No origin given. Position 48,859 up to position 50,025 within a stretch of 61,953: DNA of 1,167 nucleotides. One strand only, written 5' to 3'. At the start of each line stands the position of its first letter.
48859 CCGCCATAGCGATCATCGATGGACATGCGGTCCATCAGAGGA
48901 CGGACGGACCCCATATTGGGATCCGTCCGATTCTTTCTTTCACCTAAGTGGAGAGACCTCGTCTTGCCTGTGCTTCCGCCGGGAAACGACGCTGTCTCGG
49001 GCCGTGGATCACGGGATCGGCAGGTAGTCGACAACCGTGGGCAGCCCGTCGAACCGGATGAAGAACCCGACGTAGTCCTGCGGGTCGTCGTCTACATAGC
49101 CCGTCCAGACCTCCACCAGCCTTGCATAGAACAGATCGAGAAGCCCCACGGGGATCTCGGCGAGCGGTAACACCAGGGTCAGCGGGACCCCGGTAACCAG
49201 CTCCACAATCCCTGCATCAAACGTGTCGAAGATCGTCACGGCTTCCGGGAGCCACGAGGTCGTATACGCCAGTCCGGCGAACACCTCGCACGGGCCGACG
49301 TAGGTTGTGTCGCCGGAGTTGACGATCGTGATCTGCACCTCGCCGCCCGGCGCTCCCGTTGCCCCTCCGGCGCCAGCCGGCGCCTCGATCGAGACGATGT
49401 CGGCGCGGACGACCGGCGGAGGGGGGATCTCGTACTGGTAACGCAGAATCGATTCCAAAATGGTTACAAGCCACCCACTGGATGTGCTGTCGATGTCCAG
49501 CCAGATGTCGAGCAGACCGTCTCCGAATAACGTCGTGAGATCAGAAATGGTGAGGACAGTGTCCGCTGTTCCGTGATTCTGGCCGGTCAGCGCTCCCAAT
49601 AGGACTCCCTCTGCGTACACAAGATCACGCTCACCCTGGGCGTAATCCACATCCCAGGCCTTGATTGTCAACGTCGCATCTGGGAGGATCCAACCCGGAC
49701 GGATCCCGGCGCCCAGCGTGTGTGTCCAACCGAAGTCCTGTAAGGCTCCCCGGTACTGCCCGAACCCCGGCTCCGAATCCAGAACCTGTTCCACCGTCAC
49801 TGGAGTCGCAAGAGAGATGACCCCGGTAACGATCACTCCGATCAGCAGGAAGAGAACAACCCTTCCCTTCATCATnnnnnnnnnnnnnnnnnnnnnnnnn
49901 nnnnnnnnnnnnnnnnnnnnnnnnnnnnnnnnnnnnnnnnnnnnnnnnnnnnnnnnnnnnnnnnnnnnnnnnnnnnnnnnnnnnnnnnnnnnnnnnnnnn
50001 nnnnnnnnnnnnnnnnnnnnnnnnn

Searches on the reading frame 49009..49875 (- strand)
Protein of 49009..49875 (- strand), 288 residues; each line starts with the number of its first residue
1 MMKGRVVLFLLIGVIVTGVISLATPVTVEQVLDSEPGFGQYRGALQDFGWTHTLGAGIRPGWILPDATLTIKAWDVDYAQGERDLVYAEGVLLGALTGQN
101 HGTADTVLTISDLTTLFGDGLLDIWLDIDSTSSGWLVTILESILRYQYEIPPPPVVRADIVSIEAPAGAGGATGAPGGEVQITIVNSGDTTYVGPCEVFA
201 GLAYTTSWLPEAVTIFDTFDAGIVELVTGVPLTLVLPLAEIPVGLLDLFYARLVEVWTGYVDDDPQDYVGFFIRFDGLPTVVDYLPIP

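Call 10: search_protein_families(library=pfam, proteins=[window:49009-49875:-], max_evalue=0.01)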
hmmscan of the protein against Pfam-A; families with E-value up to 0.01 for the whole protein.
window:49009-49875:- (288 aa): 0 families

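Call 20: find_homologous_proteins(query=window:49009-49875:-)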
Query window:49009-49875:- (288 aa): 10 proteins with E <= 0.001 among 8000 candidates.
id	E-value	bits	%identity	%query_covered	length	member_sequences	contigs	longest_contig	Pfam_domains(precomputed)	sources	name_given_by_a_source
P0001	7.1e-184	628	100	100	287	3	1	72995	-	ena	-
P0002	1.4e-147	509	81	100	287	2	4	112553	-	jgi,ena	-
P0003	1.5e-123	430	69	100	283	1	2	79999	-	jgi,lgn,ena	-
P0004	1.7e-116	407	68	100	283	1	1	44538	-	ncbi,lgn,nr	ncbi:hypothetical protein JW848_02140 [Candidatus Bipolaricaulota bacterium]|nr:hypothetical protein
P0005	1.2e-109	384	64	100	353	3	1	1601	-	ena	-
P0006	7.4e-94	332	86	60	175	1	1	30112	-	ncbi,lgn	-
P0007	9.9e-19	86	45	44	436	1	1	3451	PF06725.18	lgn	-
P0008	5.2e-18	83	42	46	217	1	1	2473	-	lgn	-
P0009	1.6e-16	79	46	41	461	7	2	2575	PF06725.18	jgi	-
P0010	3.7e-15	74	45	39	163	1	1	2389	-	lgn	-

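Call 22: find_encoding_contigs(protein=P0002, flank=3000, max_places=4)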
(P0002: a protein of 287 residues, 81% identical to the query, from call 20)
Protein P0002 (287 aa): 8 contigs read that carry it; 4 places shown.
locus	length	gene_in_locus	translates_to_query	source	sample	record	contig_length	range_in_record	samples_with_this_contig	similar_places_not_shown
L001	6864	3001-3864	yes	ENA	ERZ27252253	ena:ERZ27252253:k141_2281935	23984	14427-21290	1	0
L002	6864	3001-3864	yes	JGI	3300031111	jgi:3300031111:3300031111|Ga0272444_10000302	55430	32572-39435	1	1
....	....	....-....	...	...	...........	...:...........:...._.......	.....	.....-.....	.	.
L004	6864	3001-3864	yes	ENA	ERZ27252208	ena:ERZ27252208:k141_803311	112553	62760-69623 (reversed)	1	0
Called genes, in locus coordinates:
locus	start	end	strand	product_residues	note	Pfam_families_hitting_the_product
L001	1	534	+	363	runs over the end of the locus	PF01924:HypD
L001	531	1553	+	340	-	PF00586:AIRS, PF02769:AIRS_C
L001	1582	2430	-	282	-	PF01149:Fapy_DNA_glyco, PF06831:H2TH, PF06827:zf-FPG_IleRS (weak)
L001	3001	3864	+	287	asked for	-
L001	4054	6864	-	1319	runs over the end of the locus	-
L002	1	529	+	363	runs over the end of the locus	PF01924:HypD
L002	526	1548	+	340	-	PF00586:AIRS, PF02769:AIRS_C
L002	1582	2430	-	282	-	PF01149:Fapy_DNA_glyco, PF06831:H2TH, PF06827:zf-FPG_IleRS (weak)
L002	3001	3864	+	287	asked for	-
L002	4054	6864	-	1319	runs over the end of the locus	-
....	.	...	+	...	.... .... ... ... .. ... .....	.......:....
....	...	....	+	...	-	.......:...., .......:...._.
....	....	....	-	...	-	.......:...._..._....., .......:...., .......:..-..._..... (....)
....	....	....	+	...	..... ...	-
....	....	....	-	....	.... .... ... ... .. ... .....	?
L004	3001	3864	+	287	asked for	-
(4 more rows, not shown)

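Call 23: find_encoding_contigs(protein=P0003, flank=3000, max_places=4)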
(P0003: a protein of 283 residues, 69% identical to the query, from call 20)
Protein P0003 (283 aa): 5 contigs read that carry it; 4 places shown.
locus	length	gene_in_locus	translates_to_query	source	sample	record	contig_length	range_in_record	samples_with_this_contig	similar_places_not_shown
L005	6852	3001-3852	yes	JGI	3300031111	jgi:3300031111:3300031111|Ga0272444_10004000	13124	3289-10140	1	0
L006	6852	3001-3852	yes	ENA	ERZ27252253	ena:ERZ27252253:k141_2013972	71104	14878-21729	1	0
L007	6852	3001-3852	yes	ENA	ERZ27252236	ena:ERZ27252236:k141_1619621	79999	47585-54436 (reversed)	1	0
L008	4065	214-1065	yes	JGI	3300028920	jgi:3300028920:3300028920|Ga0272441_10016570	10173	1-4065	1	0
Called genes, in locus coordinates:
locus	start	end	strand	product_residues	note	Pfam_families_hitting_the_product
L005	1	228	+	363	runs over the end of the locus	PF01924:HypD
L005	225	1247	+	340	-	PF00586:AIRS, PF02769:AIRS_C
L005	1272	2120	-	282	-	PF01149:Fapy_DNA_glyco, PF06831:H2TH, PF06827:zf-FPG_IleRS (faint)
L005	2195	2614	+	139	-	-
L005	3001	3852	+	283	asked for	-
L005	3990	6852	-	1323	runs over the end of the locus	-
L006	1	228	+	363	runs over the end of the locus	PF01924:HypD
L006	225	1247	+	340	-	PF00586:AIRS, PF02769:AIRS_C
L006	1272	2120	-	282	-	PF01149:Fapy_DNA_glyco, PF06831:H2TH, PF06827:zf-FPG_IleRS (faint)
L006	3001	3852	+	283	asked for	-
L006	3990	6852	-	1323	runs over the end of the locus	-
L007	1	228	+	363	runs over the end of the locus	PF01924:HypD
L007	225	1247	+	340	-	PF00586:AIRS, PF02769:AIRS_C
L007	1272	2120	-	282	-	PF01149:Fapy_DNA_glyco, PF06831:H2TH, PF06827:zf-FPG_IleRS (faint)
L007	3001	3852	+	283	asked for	-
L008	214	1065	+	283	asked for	-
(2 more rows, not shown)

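Call 24: find_encoding_contigs(protein=P0004, flank=3000, max_places=4)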
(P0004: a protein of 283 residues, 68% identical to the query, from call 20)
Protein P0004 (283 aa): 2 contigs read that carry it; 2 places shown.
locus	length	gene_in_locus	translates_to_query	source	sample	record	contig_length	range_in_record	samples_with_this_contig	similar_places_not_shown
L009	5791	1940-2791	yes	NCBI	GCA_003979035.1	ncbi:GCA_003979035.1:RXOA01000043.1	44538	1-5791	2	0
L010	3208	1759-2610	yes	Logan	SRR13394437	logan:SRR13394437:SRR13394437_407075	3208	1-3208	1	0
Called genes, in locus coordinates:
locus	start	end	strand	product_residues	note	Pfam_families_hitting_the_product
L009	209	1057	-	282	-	PF01149:Fapy_DNA_glyco, PF06831:H2TH, PF06827:zf-FPG_IleRS (weak)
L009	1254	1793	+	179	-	-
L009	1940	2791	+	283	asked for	-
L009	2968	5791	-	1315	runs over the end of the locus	-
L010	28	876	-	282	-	PF01149:Fapy_DNA_glyco, PF06831:H2TH, PF06827:zf-FPG_IleRS (weak)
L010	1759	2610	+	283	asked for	-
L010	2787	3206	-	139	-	?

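Call 25: find_encoding_contigs(protein=P0005, flank=3000, max_places=3)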
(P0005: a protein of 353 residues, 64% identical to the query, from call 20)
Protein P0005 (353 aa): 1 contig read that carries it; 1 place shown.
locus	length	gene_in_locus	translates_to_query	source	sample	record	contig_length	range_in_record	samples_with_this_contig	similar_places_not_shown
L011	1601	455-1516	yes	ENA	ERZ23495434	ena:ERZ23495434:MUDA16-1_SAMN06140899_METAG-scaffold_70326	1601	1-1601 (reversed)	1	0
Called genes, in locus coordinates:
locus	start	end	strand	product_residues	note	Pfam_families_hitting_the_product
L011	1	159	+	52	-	?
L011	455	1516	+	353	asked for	-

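Call 26: find_encoding_contigs(protein=P0006, flank=3000, max_places=3)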
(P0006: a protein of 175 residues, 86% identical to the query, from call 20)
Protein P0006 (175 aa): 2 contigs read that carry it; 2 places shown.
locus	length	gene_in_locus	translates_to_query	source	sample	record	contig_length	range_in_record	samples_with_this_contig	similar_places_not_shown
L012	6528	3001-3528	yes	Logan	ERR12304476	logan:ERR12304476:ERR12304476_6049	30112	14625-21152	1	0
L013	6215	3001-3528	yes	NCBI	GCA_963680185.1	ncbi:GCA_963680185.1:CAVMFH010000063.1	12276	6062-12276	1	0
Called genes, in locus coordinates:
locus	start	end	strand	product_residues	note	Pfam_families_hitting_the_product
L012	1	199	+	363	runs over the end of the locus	PF01924:HypD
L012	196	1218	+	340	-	PF00586:AIRS, PF02769:AIRS_C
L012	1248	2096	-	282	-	PF01149:Fapy_DNA_glyco, PF06831:H2TH, PF06827:zf-FPG_IleRS (weak)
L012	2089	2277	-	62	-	-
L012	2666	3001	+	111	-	-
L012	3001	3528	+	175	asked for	-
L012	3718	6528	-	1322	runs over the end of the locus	-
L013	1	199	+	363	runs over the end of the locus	PF01924:HypD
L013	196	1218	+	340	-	PF00586:AIRS, PF02769:AIRS_C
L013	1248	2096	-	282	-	PF01149:Fapy_DNA_glyco, PF06831:H2TH, PF06827:zf-FPG_IleRS (weak)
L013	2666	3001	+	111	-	-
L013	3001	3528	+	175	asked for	-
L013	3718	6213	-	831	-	?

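Call 36: find_related_loci(query=A2, collection=genome_contigs, flank=3000)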
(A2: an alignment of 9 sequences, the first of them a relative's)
Query A2 (287 aa) in genome_contigs; peptide patterns used: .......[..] (x = any residue, [..] = any of these).
15 stretches matched a pattern; 9 encode a relative of the query (tblastn E <= 1e-3); 9 distinct loci.
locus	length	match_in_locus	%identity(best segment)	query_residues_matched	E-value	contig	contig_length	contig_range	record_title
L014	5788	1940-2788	67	1-287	1e-105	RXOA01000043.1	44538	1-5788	MAG: Candidatus Bipolaricaulota bacterium isolate Zgenome_0786 k87_2678032, whole genome shotgun sequence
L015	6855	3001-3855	64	1-287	4e-103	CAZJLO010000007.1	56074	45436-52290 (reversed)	MAG TPA_asm: uncultured Thermotogae bacterium isolate binchicken_co42_503 genome assembly, contig: NODE_390_length_56074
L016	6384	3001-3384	42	22-152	4e-24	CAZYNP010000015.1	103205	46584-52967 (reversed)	MAG TPA_asm: uncultured Cytophagia bacterium isolate binchicken_co274_472 genome assembly, contig: NODE_472_length_10320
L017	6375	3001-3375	43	25-151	4e-23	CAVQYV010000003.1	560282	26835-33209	MAG: uncultured candidate division NC10 bacterium isolate MFD00032.bin.1.264 genome assembly, contig: contig_24029, whol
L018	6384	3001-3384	41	22-152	6e-23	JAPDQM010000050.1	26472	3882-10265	MAG: candidate division KSB1 bacterium isolate JZ4_201803_bins_154 JZ-4_201803_bins_154_scaffold_50, whole genome shotgu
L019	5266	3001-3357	44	29-153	9e-23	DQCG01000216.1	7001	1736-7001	MAG TPA_asm: Phycisphaerales bacterium isolate UBA9295 contig_70725, whole genome shotgun sequence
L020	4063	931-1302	40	28-154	4e-19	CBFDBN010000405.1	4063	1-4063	MAG TPA_asm: uncultured bacterium isolate SRR26215676_binner13_Refined_113 genome assembly, contig: ERZ25073495.34505, w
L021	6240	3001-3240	39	28-106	3e-9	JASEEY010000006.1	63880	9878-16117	MAG: Methanocellales archaeon isolate Yes46-10 NODE_6_length_63880_cov_8.629581, whole genome shotgun sequence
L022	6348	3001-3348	31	45-149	4e-8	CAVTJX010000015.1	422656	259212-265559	MAG: uncultured bacterium isolate MFD05674.bin.2.33 genome assembly, contig: contig_38474, whole genome shotgun sequence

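Call 62: predict_structure(alignment_id=A2)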
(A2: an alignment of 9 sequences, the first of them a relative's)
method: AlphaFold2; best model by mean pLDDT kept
length: 287 residues; sequences in the alignment: 9
mean_pLDDT: 66.3   pTM: 0.50
mean pLDDT of the five models: 66.3, 65.7, 62.9, 51.9, 51.1
residues with pLDDT >= 90: 69; 70-90: 57; 50-70: 73; < 50: 88
segments of 3 or more residues with pLDDT < 50: 1-21, 153-155, 167-175, 201-214, 241-268, 276-287
pLDDT, mean of each block of 10 residues (from residue 1): 35 36 80 93 88 78 93 82 90 91 94 85 85 81 86 55 54 51 65 57 42 52 69 63 46 36 42 48 39
secondary structure, 60 per line:
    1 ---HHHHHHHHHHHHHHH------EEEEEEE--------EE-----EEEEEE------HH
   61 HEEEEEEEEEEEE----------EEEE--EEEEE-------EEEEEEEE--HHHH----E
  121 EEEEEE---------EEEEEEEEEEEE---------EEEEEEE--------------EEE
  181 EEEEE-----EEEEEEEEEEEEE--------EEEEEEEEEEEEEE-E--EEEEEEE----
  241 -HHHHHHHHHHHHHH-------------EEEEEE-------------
elements in order: H4-18 E25-31 E47-52 E62-73 E84-87 E90-94 E102-109 H112-115 E120-126 E136-147 E157-163 E178-185 E191-203 E212-225 E230-236 H242-255 E269-274

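Call 64: search_protein_families(library=ncbifam, proteins=[window:49009-49872:-], max_evalue=0.1)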
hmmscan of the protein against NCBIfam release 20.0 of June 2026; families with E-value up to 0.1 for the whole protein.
window:49009-49872:- (287 aa): 0 families

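Call 67: fold_search(model_id=the predicted structure, library=pdb)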
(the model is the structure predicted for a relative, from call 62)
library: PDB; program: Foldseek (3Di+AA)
matches with E <= 10: 1394; with E <= 0.001: 52
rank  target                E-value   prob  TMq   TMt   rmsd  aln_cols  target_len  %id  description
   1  4ypj_A                2.9e-05  1.00  0.23  0.09  18.3       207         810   15  X-ray Structure of The Mutant of Glycoside Hydrolase (released 2015-04-29)
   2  4cuc_A                3.8e-05  1.00  0.22  0.08  18.5       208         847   14  Unravelling the multiple functions of the architecturally intricate Streptococcus pneumoniae beta-galactosidase, BgaA. (released 2014-08-20)
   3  4cu7                  5.8e-05  1.00  0.22  0.08  18.2       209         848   15  Unravelling the multiple functions of the architecturally intricate Streptococcus pneumoniae beta-galactosidase, BgaA (released 2014-08-20)
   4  5uj6_B                8.8e-05  1.00  0.23  0.09  18.9       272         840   11  Crystal Structure of Bacteroides Uniformis beta-glucuronidase (released 2017-06-28)
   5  2wbk_B                8.8e-05  0.99  0.22  0.09  19.5       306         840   11  Structure of the Michaelis complex of beta-mannosidase, Man2A, provides insight into the conformational itinerary of m (released 2009-03-17)
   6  8dhl_B                9.2e-05  1.00  0.22  0.09  20.3       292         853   13  Tannerella forsythia beta-glucuronidase (L2) (released 2023-05-17)
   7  6ed1_A                1.0e-04  1.00  0.24  0.09  18.6       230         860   14  Bacteroides dorei Beta-glucuronidase (released 2019-02-13)
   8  3fn9_C                1.0e-04  1.00  0.22  0.10  20.4       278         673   12  Crystal structure of putative beta-galactosidase from bacteroides fragilis (released 2009-01-13)
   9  4cu6                  1.1e-04  1.00  0.22  0.08  18.2       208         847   15  Unravelling the multiple functions of the architecturally intricate Streptococcus pneumoniae beta-galactosidase, BgaA (released 2014-08-20)
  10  8u01                  1.6e-04  1.00  0.23  0.09  19.1       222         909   13  Crystal Structure of the Glycoside Hydrolase Family 2 TIM Barrel-domain Containing Protein from Phocaeicola plebeius (released 2023-09-27)
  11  5t9a_C                1.6e-04  0.87  0.14  0.06  18.3       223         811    8  Crystal structure of BuGH2Cwt (released 2017-09-13)
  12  5uj6_A                1.6e-04  0.99  0.23  0.09  18.8       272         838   10  Crystal Structure of Bacteroides Uniformis beta-glucuronidase (released 2017-06-28)
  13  2vjx_A                1.8e-04  0.99  0.24  0.09  19.5       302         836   12  Structural and biochemical evidence for a boat-like transition state in beta-mannosidases (released 2008-04-01)
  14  2je8_B                2.1e-04  1.00  0.26  0.10  19.4       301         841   12  Structure of a beta-mannosidase from Bacteroides thetaiotaomicron (released 2007-02-06)
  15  3fn9_A                2.1e-04  1.00  0.22  0.11  18.5       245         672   11  Crystal structure of putative beta-galactosidase from bacteroides fragilis (released 2009-01-13)
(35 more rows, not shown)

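Call 80: find_homologous_proteins(query=A4, max_evalue=0.00001)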
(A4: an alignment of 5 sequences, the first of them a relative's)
Query A4 (5 sequences) (287 aa, profile of the alignment): 20 proteins with E <= 0.00001 among 8000 candidates.
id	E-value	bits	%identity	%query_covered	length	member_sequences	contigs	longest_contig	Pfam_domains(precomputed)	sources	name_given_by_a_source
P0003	1.4e-163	561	69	100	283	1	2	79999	-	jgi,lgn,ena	-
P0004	3.2e-162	556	67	100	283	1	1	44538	-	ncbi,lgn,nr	ncbi:hypothetical protein JW848_02140 [Candidatus Bipolaricaulota bacterium]|nr:hypothetical protein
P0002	1.5e-160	551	81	100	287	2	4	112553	-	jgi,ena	-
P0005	7.2e-159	545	64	100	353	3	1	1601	-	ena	-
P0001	1.9e-158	544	100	100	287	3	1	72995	-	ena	-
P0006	6.4e-94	332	86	60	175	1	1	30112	-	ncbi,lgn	-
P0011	1.4e-87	312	50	90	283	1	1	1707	-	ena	-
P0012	1.7e-87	311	49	92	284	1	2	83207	-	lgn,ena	-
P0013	3.5e-84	300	46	99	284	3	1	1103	-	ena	-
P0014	2.1e-83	298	46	99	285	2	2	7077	-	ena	-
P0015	1.0e-22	99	42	55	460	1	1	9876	-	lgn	-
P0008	1.3e-21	95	42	46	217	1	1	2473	-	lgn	-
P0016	2.2e-18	84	43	41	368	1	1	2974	PF01464.26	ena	-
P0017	1.0e-17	82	38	48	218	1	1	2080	-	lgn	-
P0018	4.9e-17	80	45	44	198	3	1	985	-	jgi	jgi:hypothetical protein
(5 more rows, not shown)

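Call 81: find_encoding_contigs(protein=P0012, flank=3000, max_places=3)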
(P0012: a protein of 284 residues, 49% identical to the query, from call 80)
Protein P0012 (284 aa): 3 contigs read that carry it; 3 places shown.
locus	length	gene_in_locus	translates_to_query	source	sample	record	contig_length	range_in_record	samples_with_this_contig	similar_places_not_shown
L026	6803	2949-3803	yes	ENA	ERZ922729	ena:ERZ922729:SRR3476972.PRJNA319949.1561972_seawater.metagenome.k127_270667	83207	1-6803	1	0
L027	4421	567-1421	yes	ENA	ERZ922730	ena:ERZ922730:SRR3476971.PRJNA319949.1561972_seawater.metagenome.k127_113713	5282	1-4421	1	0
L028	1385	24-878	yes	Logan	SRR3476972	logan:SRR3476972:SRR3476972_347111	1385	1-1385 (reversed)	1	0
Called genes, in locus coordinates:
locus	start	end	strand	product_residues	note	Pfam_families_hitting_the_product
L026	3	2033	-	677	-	?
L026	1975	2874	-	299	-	-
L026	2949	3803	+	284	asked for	-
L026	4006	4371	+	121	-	PF00903:Glyoxalase, PF18029:Glyoxalase_6 (weak), PF22677:Ble-like_N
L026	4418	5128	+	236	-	PF03575:Peptidase_S51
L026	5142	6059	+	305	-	PF00165:HTH_AraC, PF12833:HTH_18, PF00165:HTH_AraC, PF06445:GyrI-like, PF14526:Cass2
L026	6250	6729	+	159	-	PF06445:GyrI-like, PF14526:Cass2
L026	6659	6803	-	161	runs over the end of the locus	-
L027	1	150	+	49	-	?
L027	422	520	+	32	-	-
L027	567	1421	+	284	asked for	-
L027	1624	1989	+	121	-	PF00903:Glyoxalase, PF18029:Glyoxalase_6 (weak), PF22677:Ble-like_N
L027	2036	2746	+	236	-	PF03575:Peptidase_S51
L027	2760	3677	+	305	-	PF00165:HTH_AraC, PF12833:HTH_18, PF00165:HTH_AraC, PF06445:GyrI-like, PF14526:Cass2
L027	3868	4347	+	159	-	PF06445:GyrI-like, PF14526:Cass2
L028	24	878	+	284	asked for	-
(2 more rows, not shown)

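Call 82: find_encoding_contigs(protein=P0014, flank=3000, max_places=3)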
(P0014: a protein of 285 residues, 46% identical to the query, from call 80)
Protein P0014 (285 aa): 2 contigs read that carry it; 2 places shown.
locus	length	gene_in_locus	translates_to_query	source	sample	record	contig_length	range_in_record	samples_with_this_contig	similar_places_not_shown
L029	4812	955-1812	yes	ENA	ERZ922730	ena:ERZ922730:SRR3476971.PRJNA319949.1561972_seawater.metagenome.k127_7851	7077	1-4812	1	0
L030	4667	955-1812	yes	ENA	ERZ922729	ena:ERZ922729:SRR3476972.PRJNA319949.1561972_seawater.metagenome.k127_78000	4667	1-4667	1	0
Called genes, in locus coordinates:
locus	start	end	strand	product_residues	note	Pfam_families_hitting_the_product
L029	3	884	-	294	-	?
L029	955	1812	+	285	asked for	-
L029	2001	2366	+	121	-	PF00903:Glyoxalase, PF18029:Glyoxalase_6 (weak), PF22677:Ble-like_N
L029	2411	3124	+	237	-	PF03575:Peptidase_S51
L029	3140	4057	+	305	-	PF00165:HTH_AraC, PF12833:HTH_18, PF00165:HTH_AraC, PF06445:GyrI-like, PF14526:Cass2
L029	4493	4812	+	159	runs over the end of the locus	PF06445:GyrI-like, PF14526:Cass2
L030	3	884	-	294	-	?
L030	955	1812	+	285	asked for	-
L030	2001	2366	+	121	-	PF00903:Glyoxalase, PF18029:Glyoxalase_6 (weak), PF22677:Ble-like_N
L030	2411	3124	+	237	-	PF03575:Peptidase_S51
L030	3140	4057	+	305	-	PF00165:HTH_AraC, PF12833:HTH_18, PF00165:HTH_AraC, PF06445:GyrI-like, PF14526:Cass2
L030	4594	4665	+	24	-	?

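Call 83: find_encoding_contigs(protein=P0011, flank=3000, max_places=2)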
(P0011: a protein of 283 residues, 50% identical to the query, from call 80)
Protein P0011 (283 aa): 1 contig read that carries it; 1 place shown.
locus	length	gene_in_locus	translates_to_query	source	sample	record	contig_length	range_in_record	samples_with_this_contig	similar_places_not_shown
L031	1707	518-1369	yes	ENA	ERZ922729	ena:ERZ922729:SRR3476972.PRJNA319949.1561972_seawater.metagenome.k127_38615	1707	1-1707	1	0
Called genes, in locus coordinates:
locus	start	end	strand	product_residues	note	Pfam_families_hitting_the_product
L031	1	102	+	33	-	?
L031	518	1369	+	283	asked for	-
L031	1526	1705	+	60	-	?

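Call 84: find_encoding_contigs(protein=P0013, flank=3000, max_places=2)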
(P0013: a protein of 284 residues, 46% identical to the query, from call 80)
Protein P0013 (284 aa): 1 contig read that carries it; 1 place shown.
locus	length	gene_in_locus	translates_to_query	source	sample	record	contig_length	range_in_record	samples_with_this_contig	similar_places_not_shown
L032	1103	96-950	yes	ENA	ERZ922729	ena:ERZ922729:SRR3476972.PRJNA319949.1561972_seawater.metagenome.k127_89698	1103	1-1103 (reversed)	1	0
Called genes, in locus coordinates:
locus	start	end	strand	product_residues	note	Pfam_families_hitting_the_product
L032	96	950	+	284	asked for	-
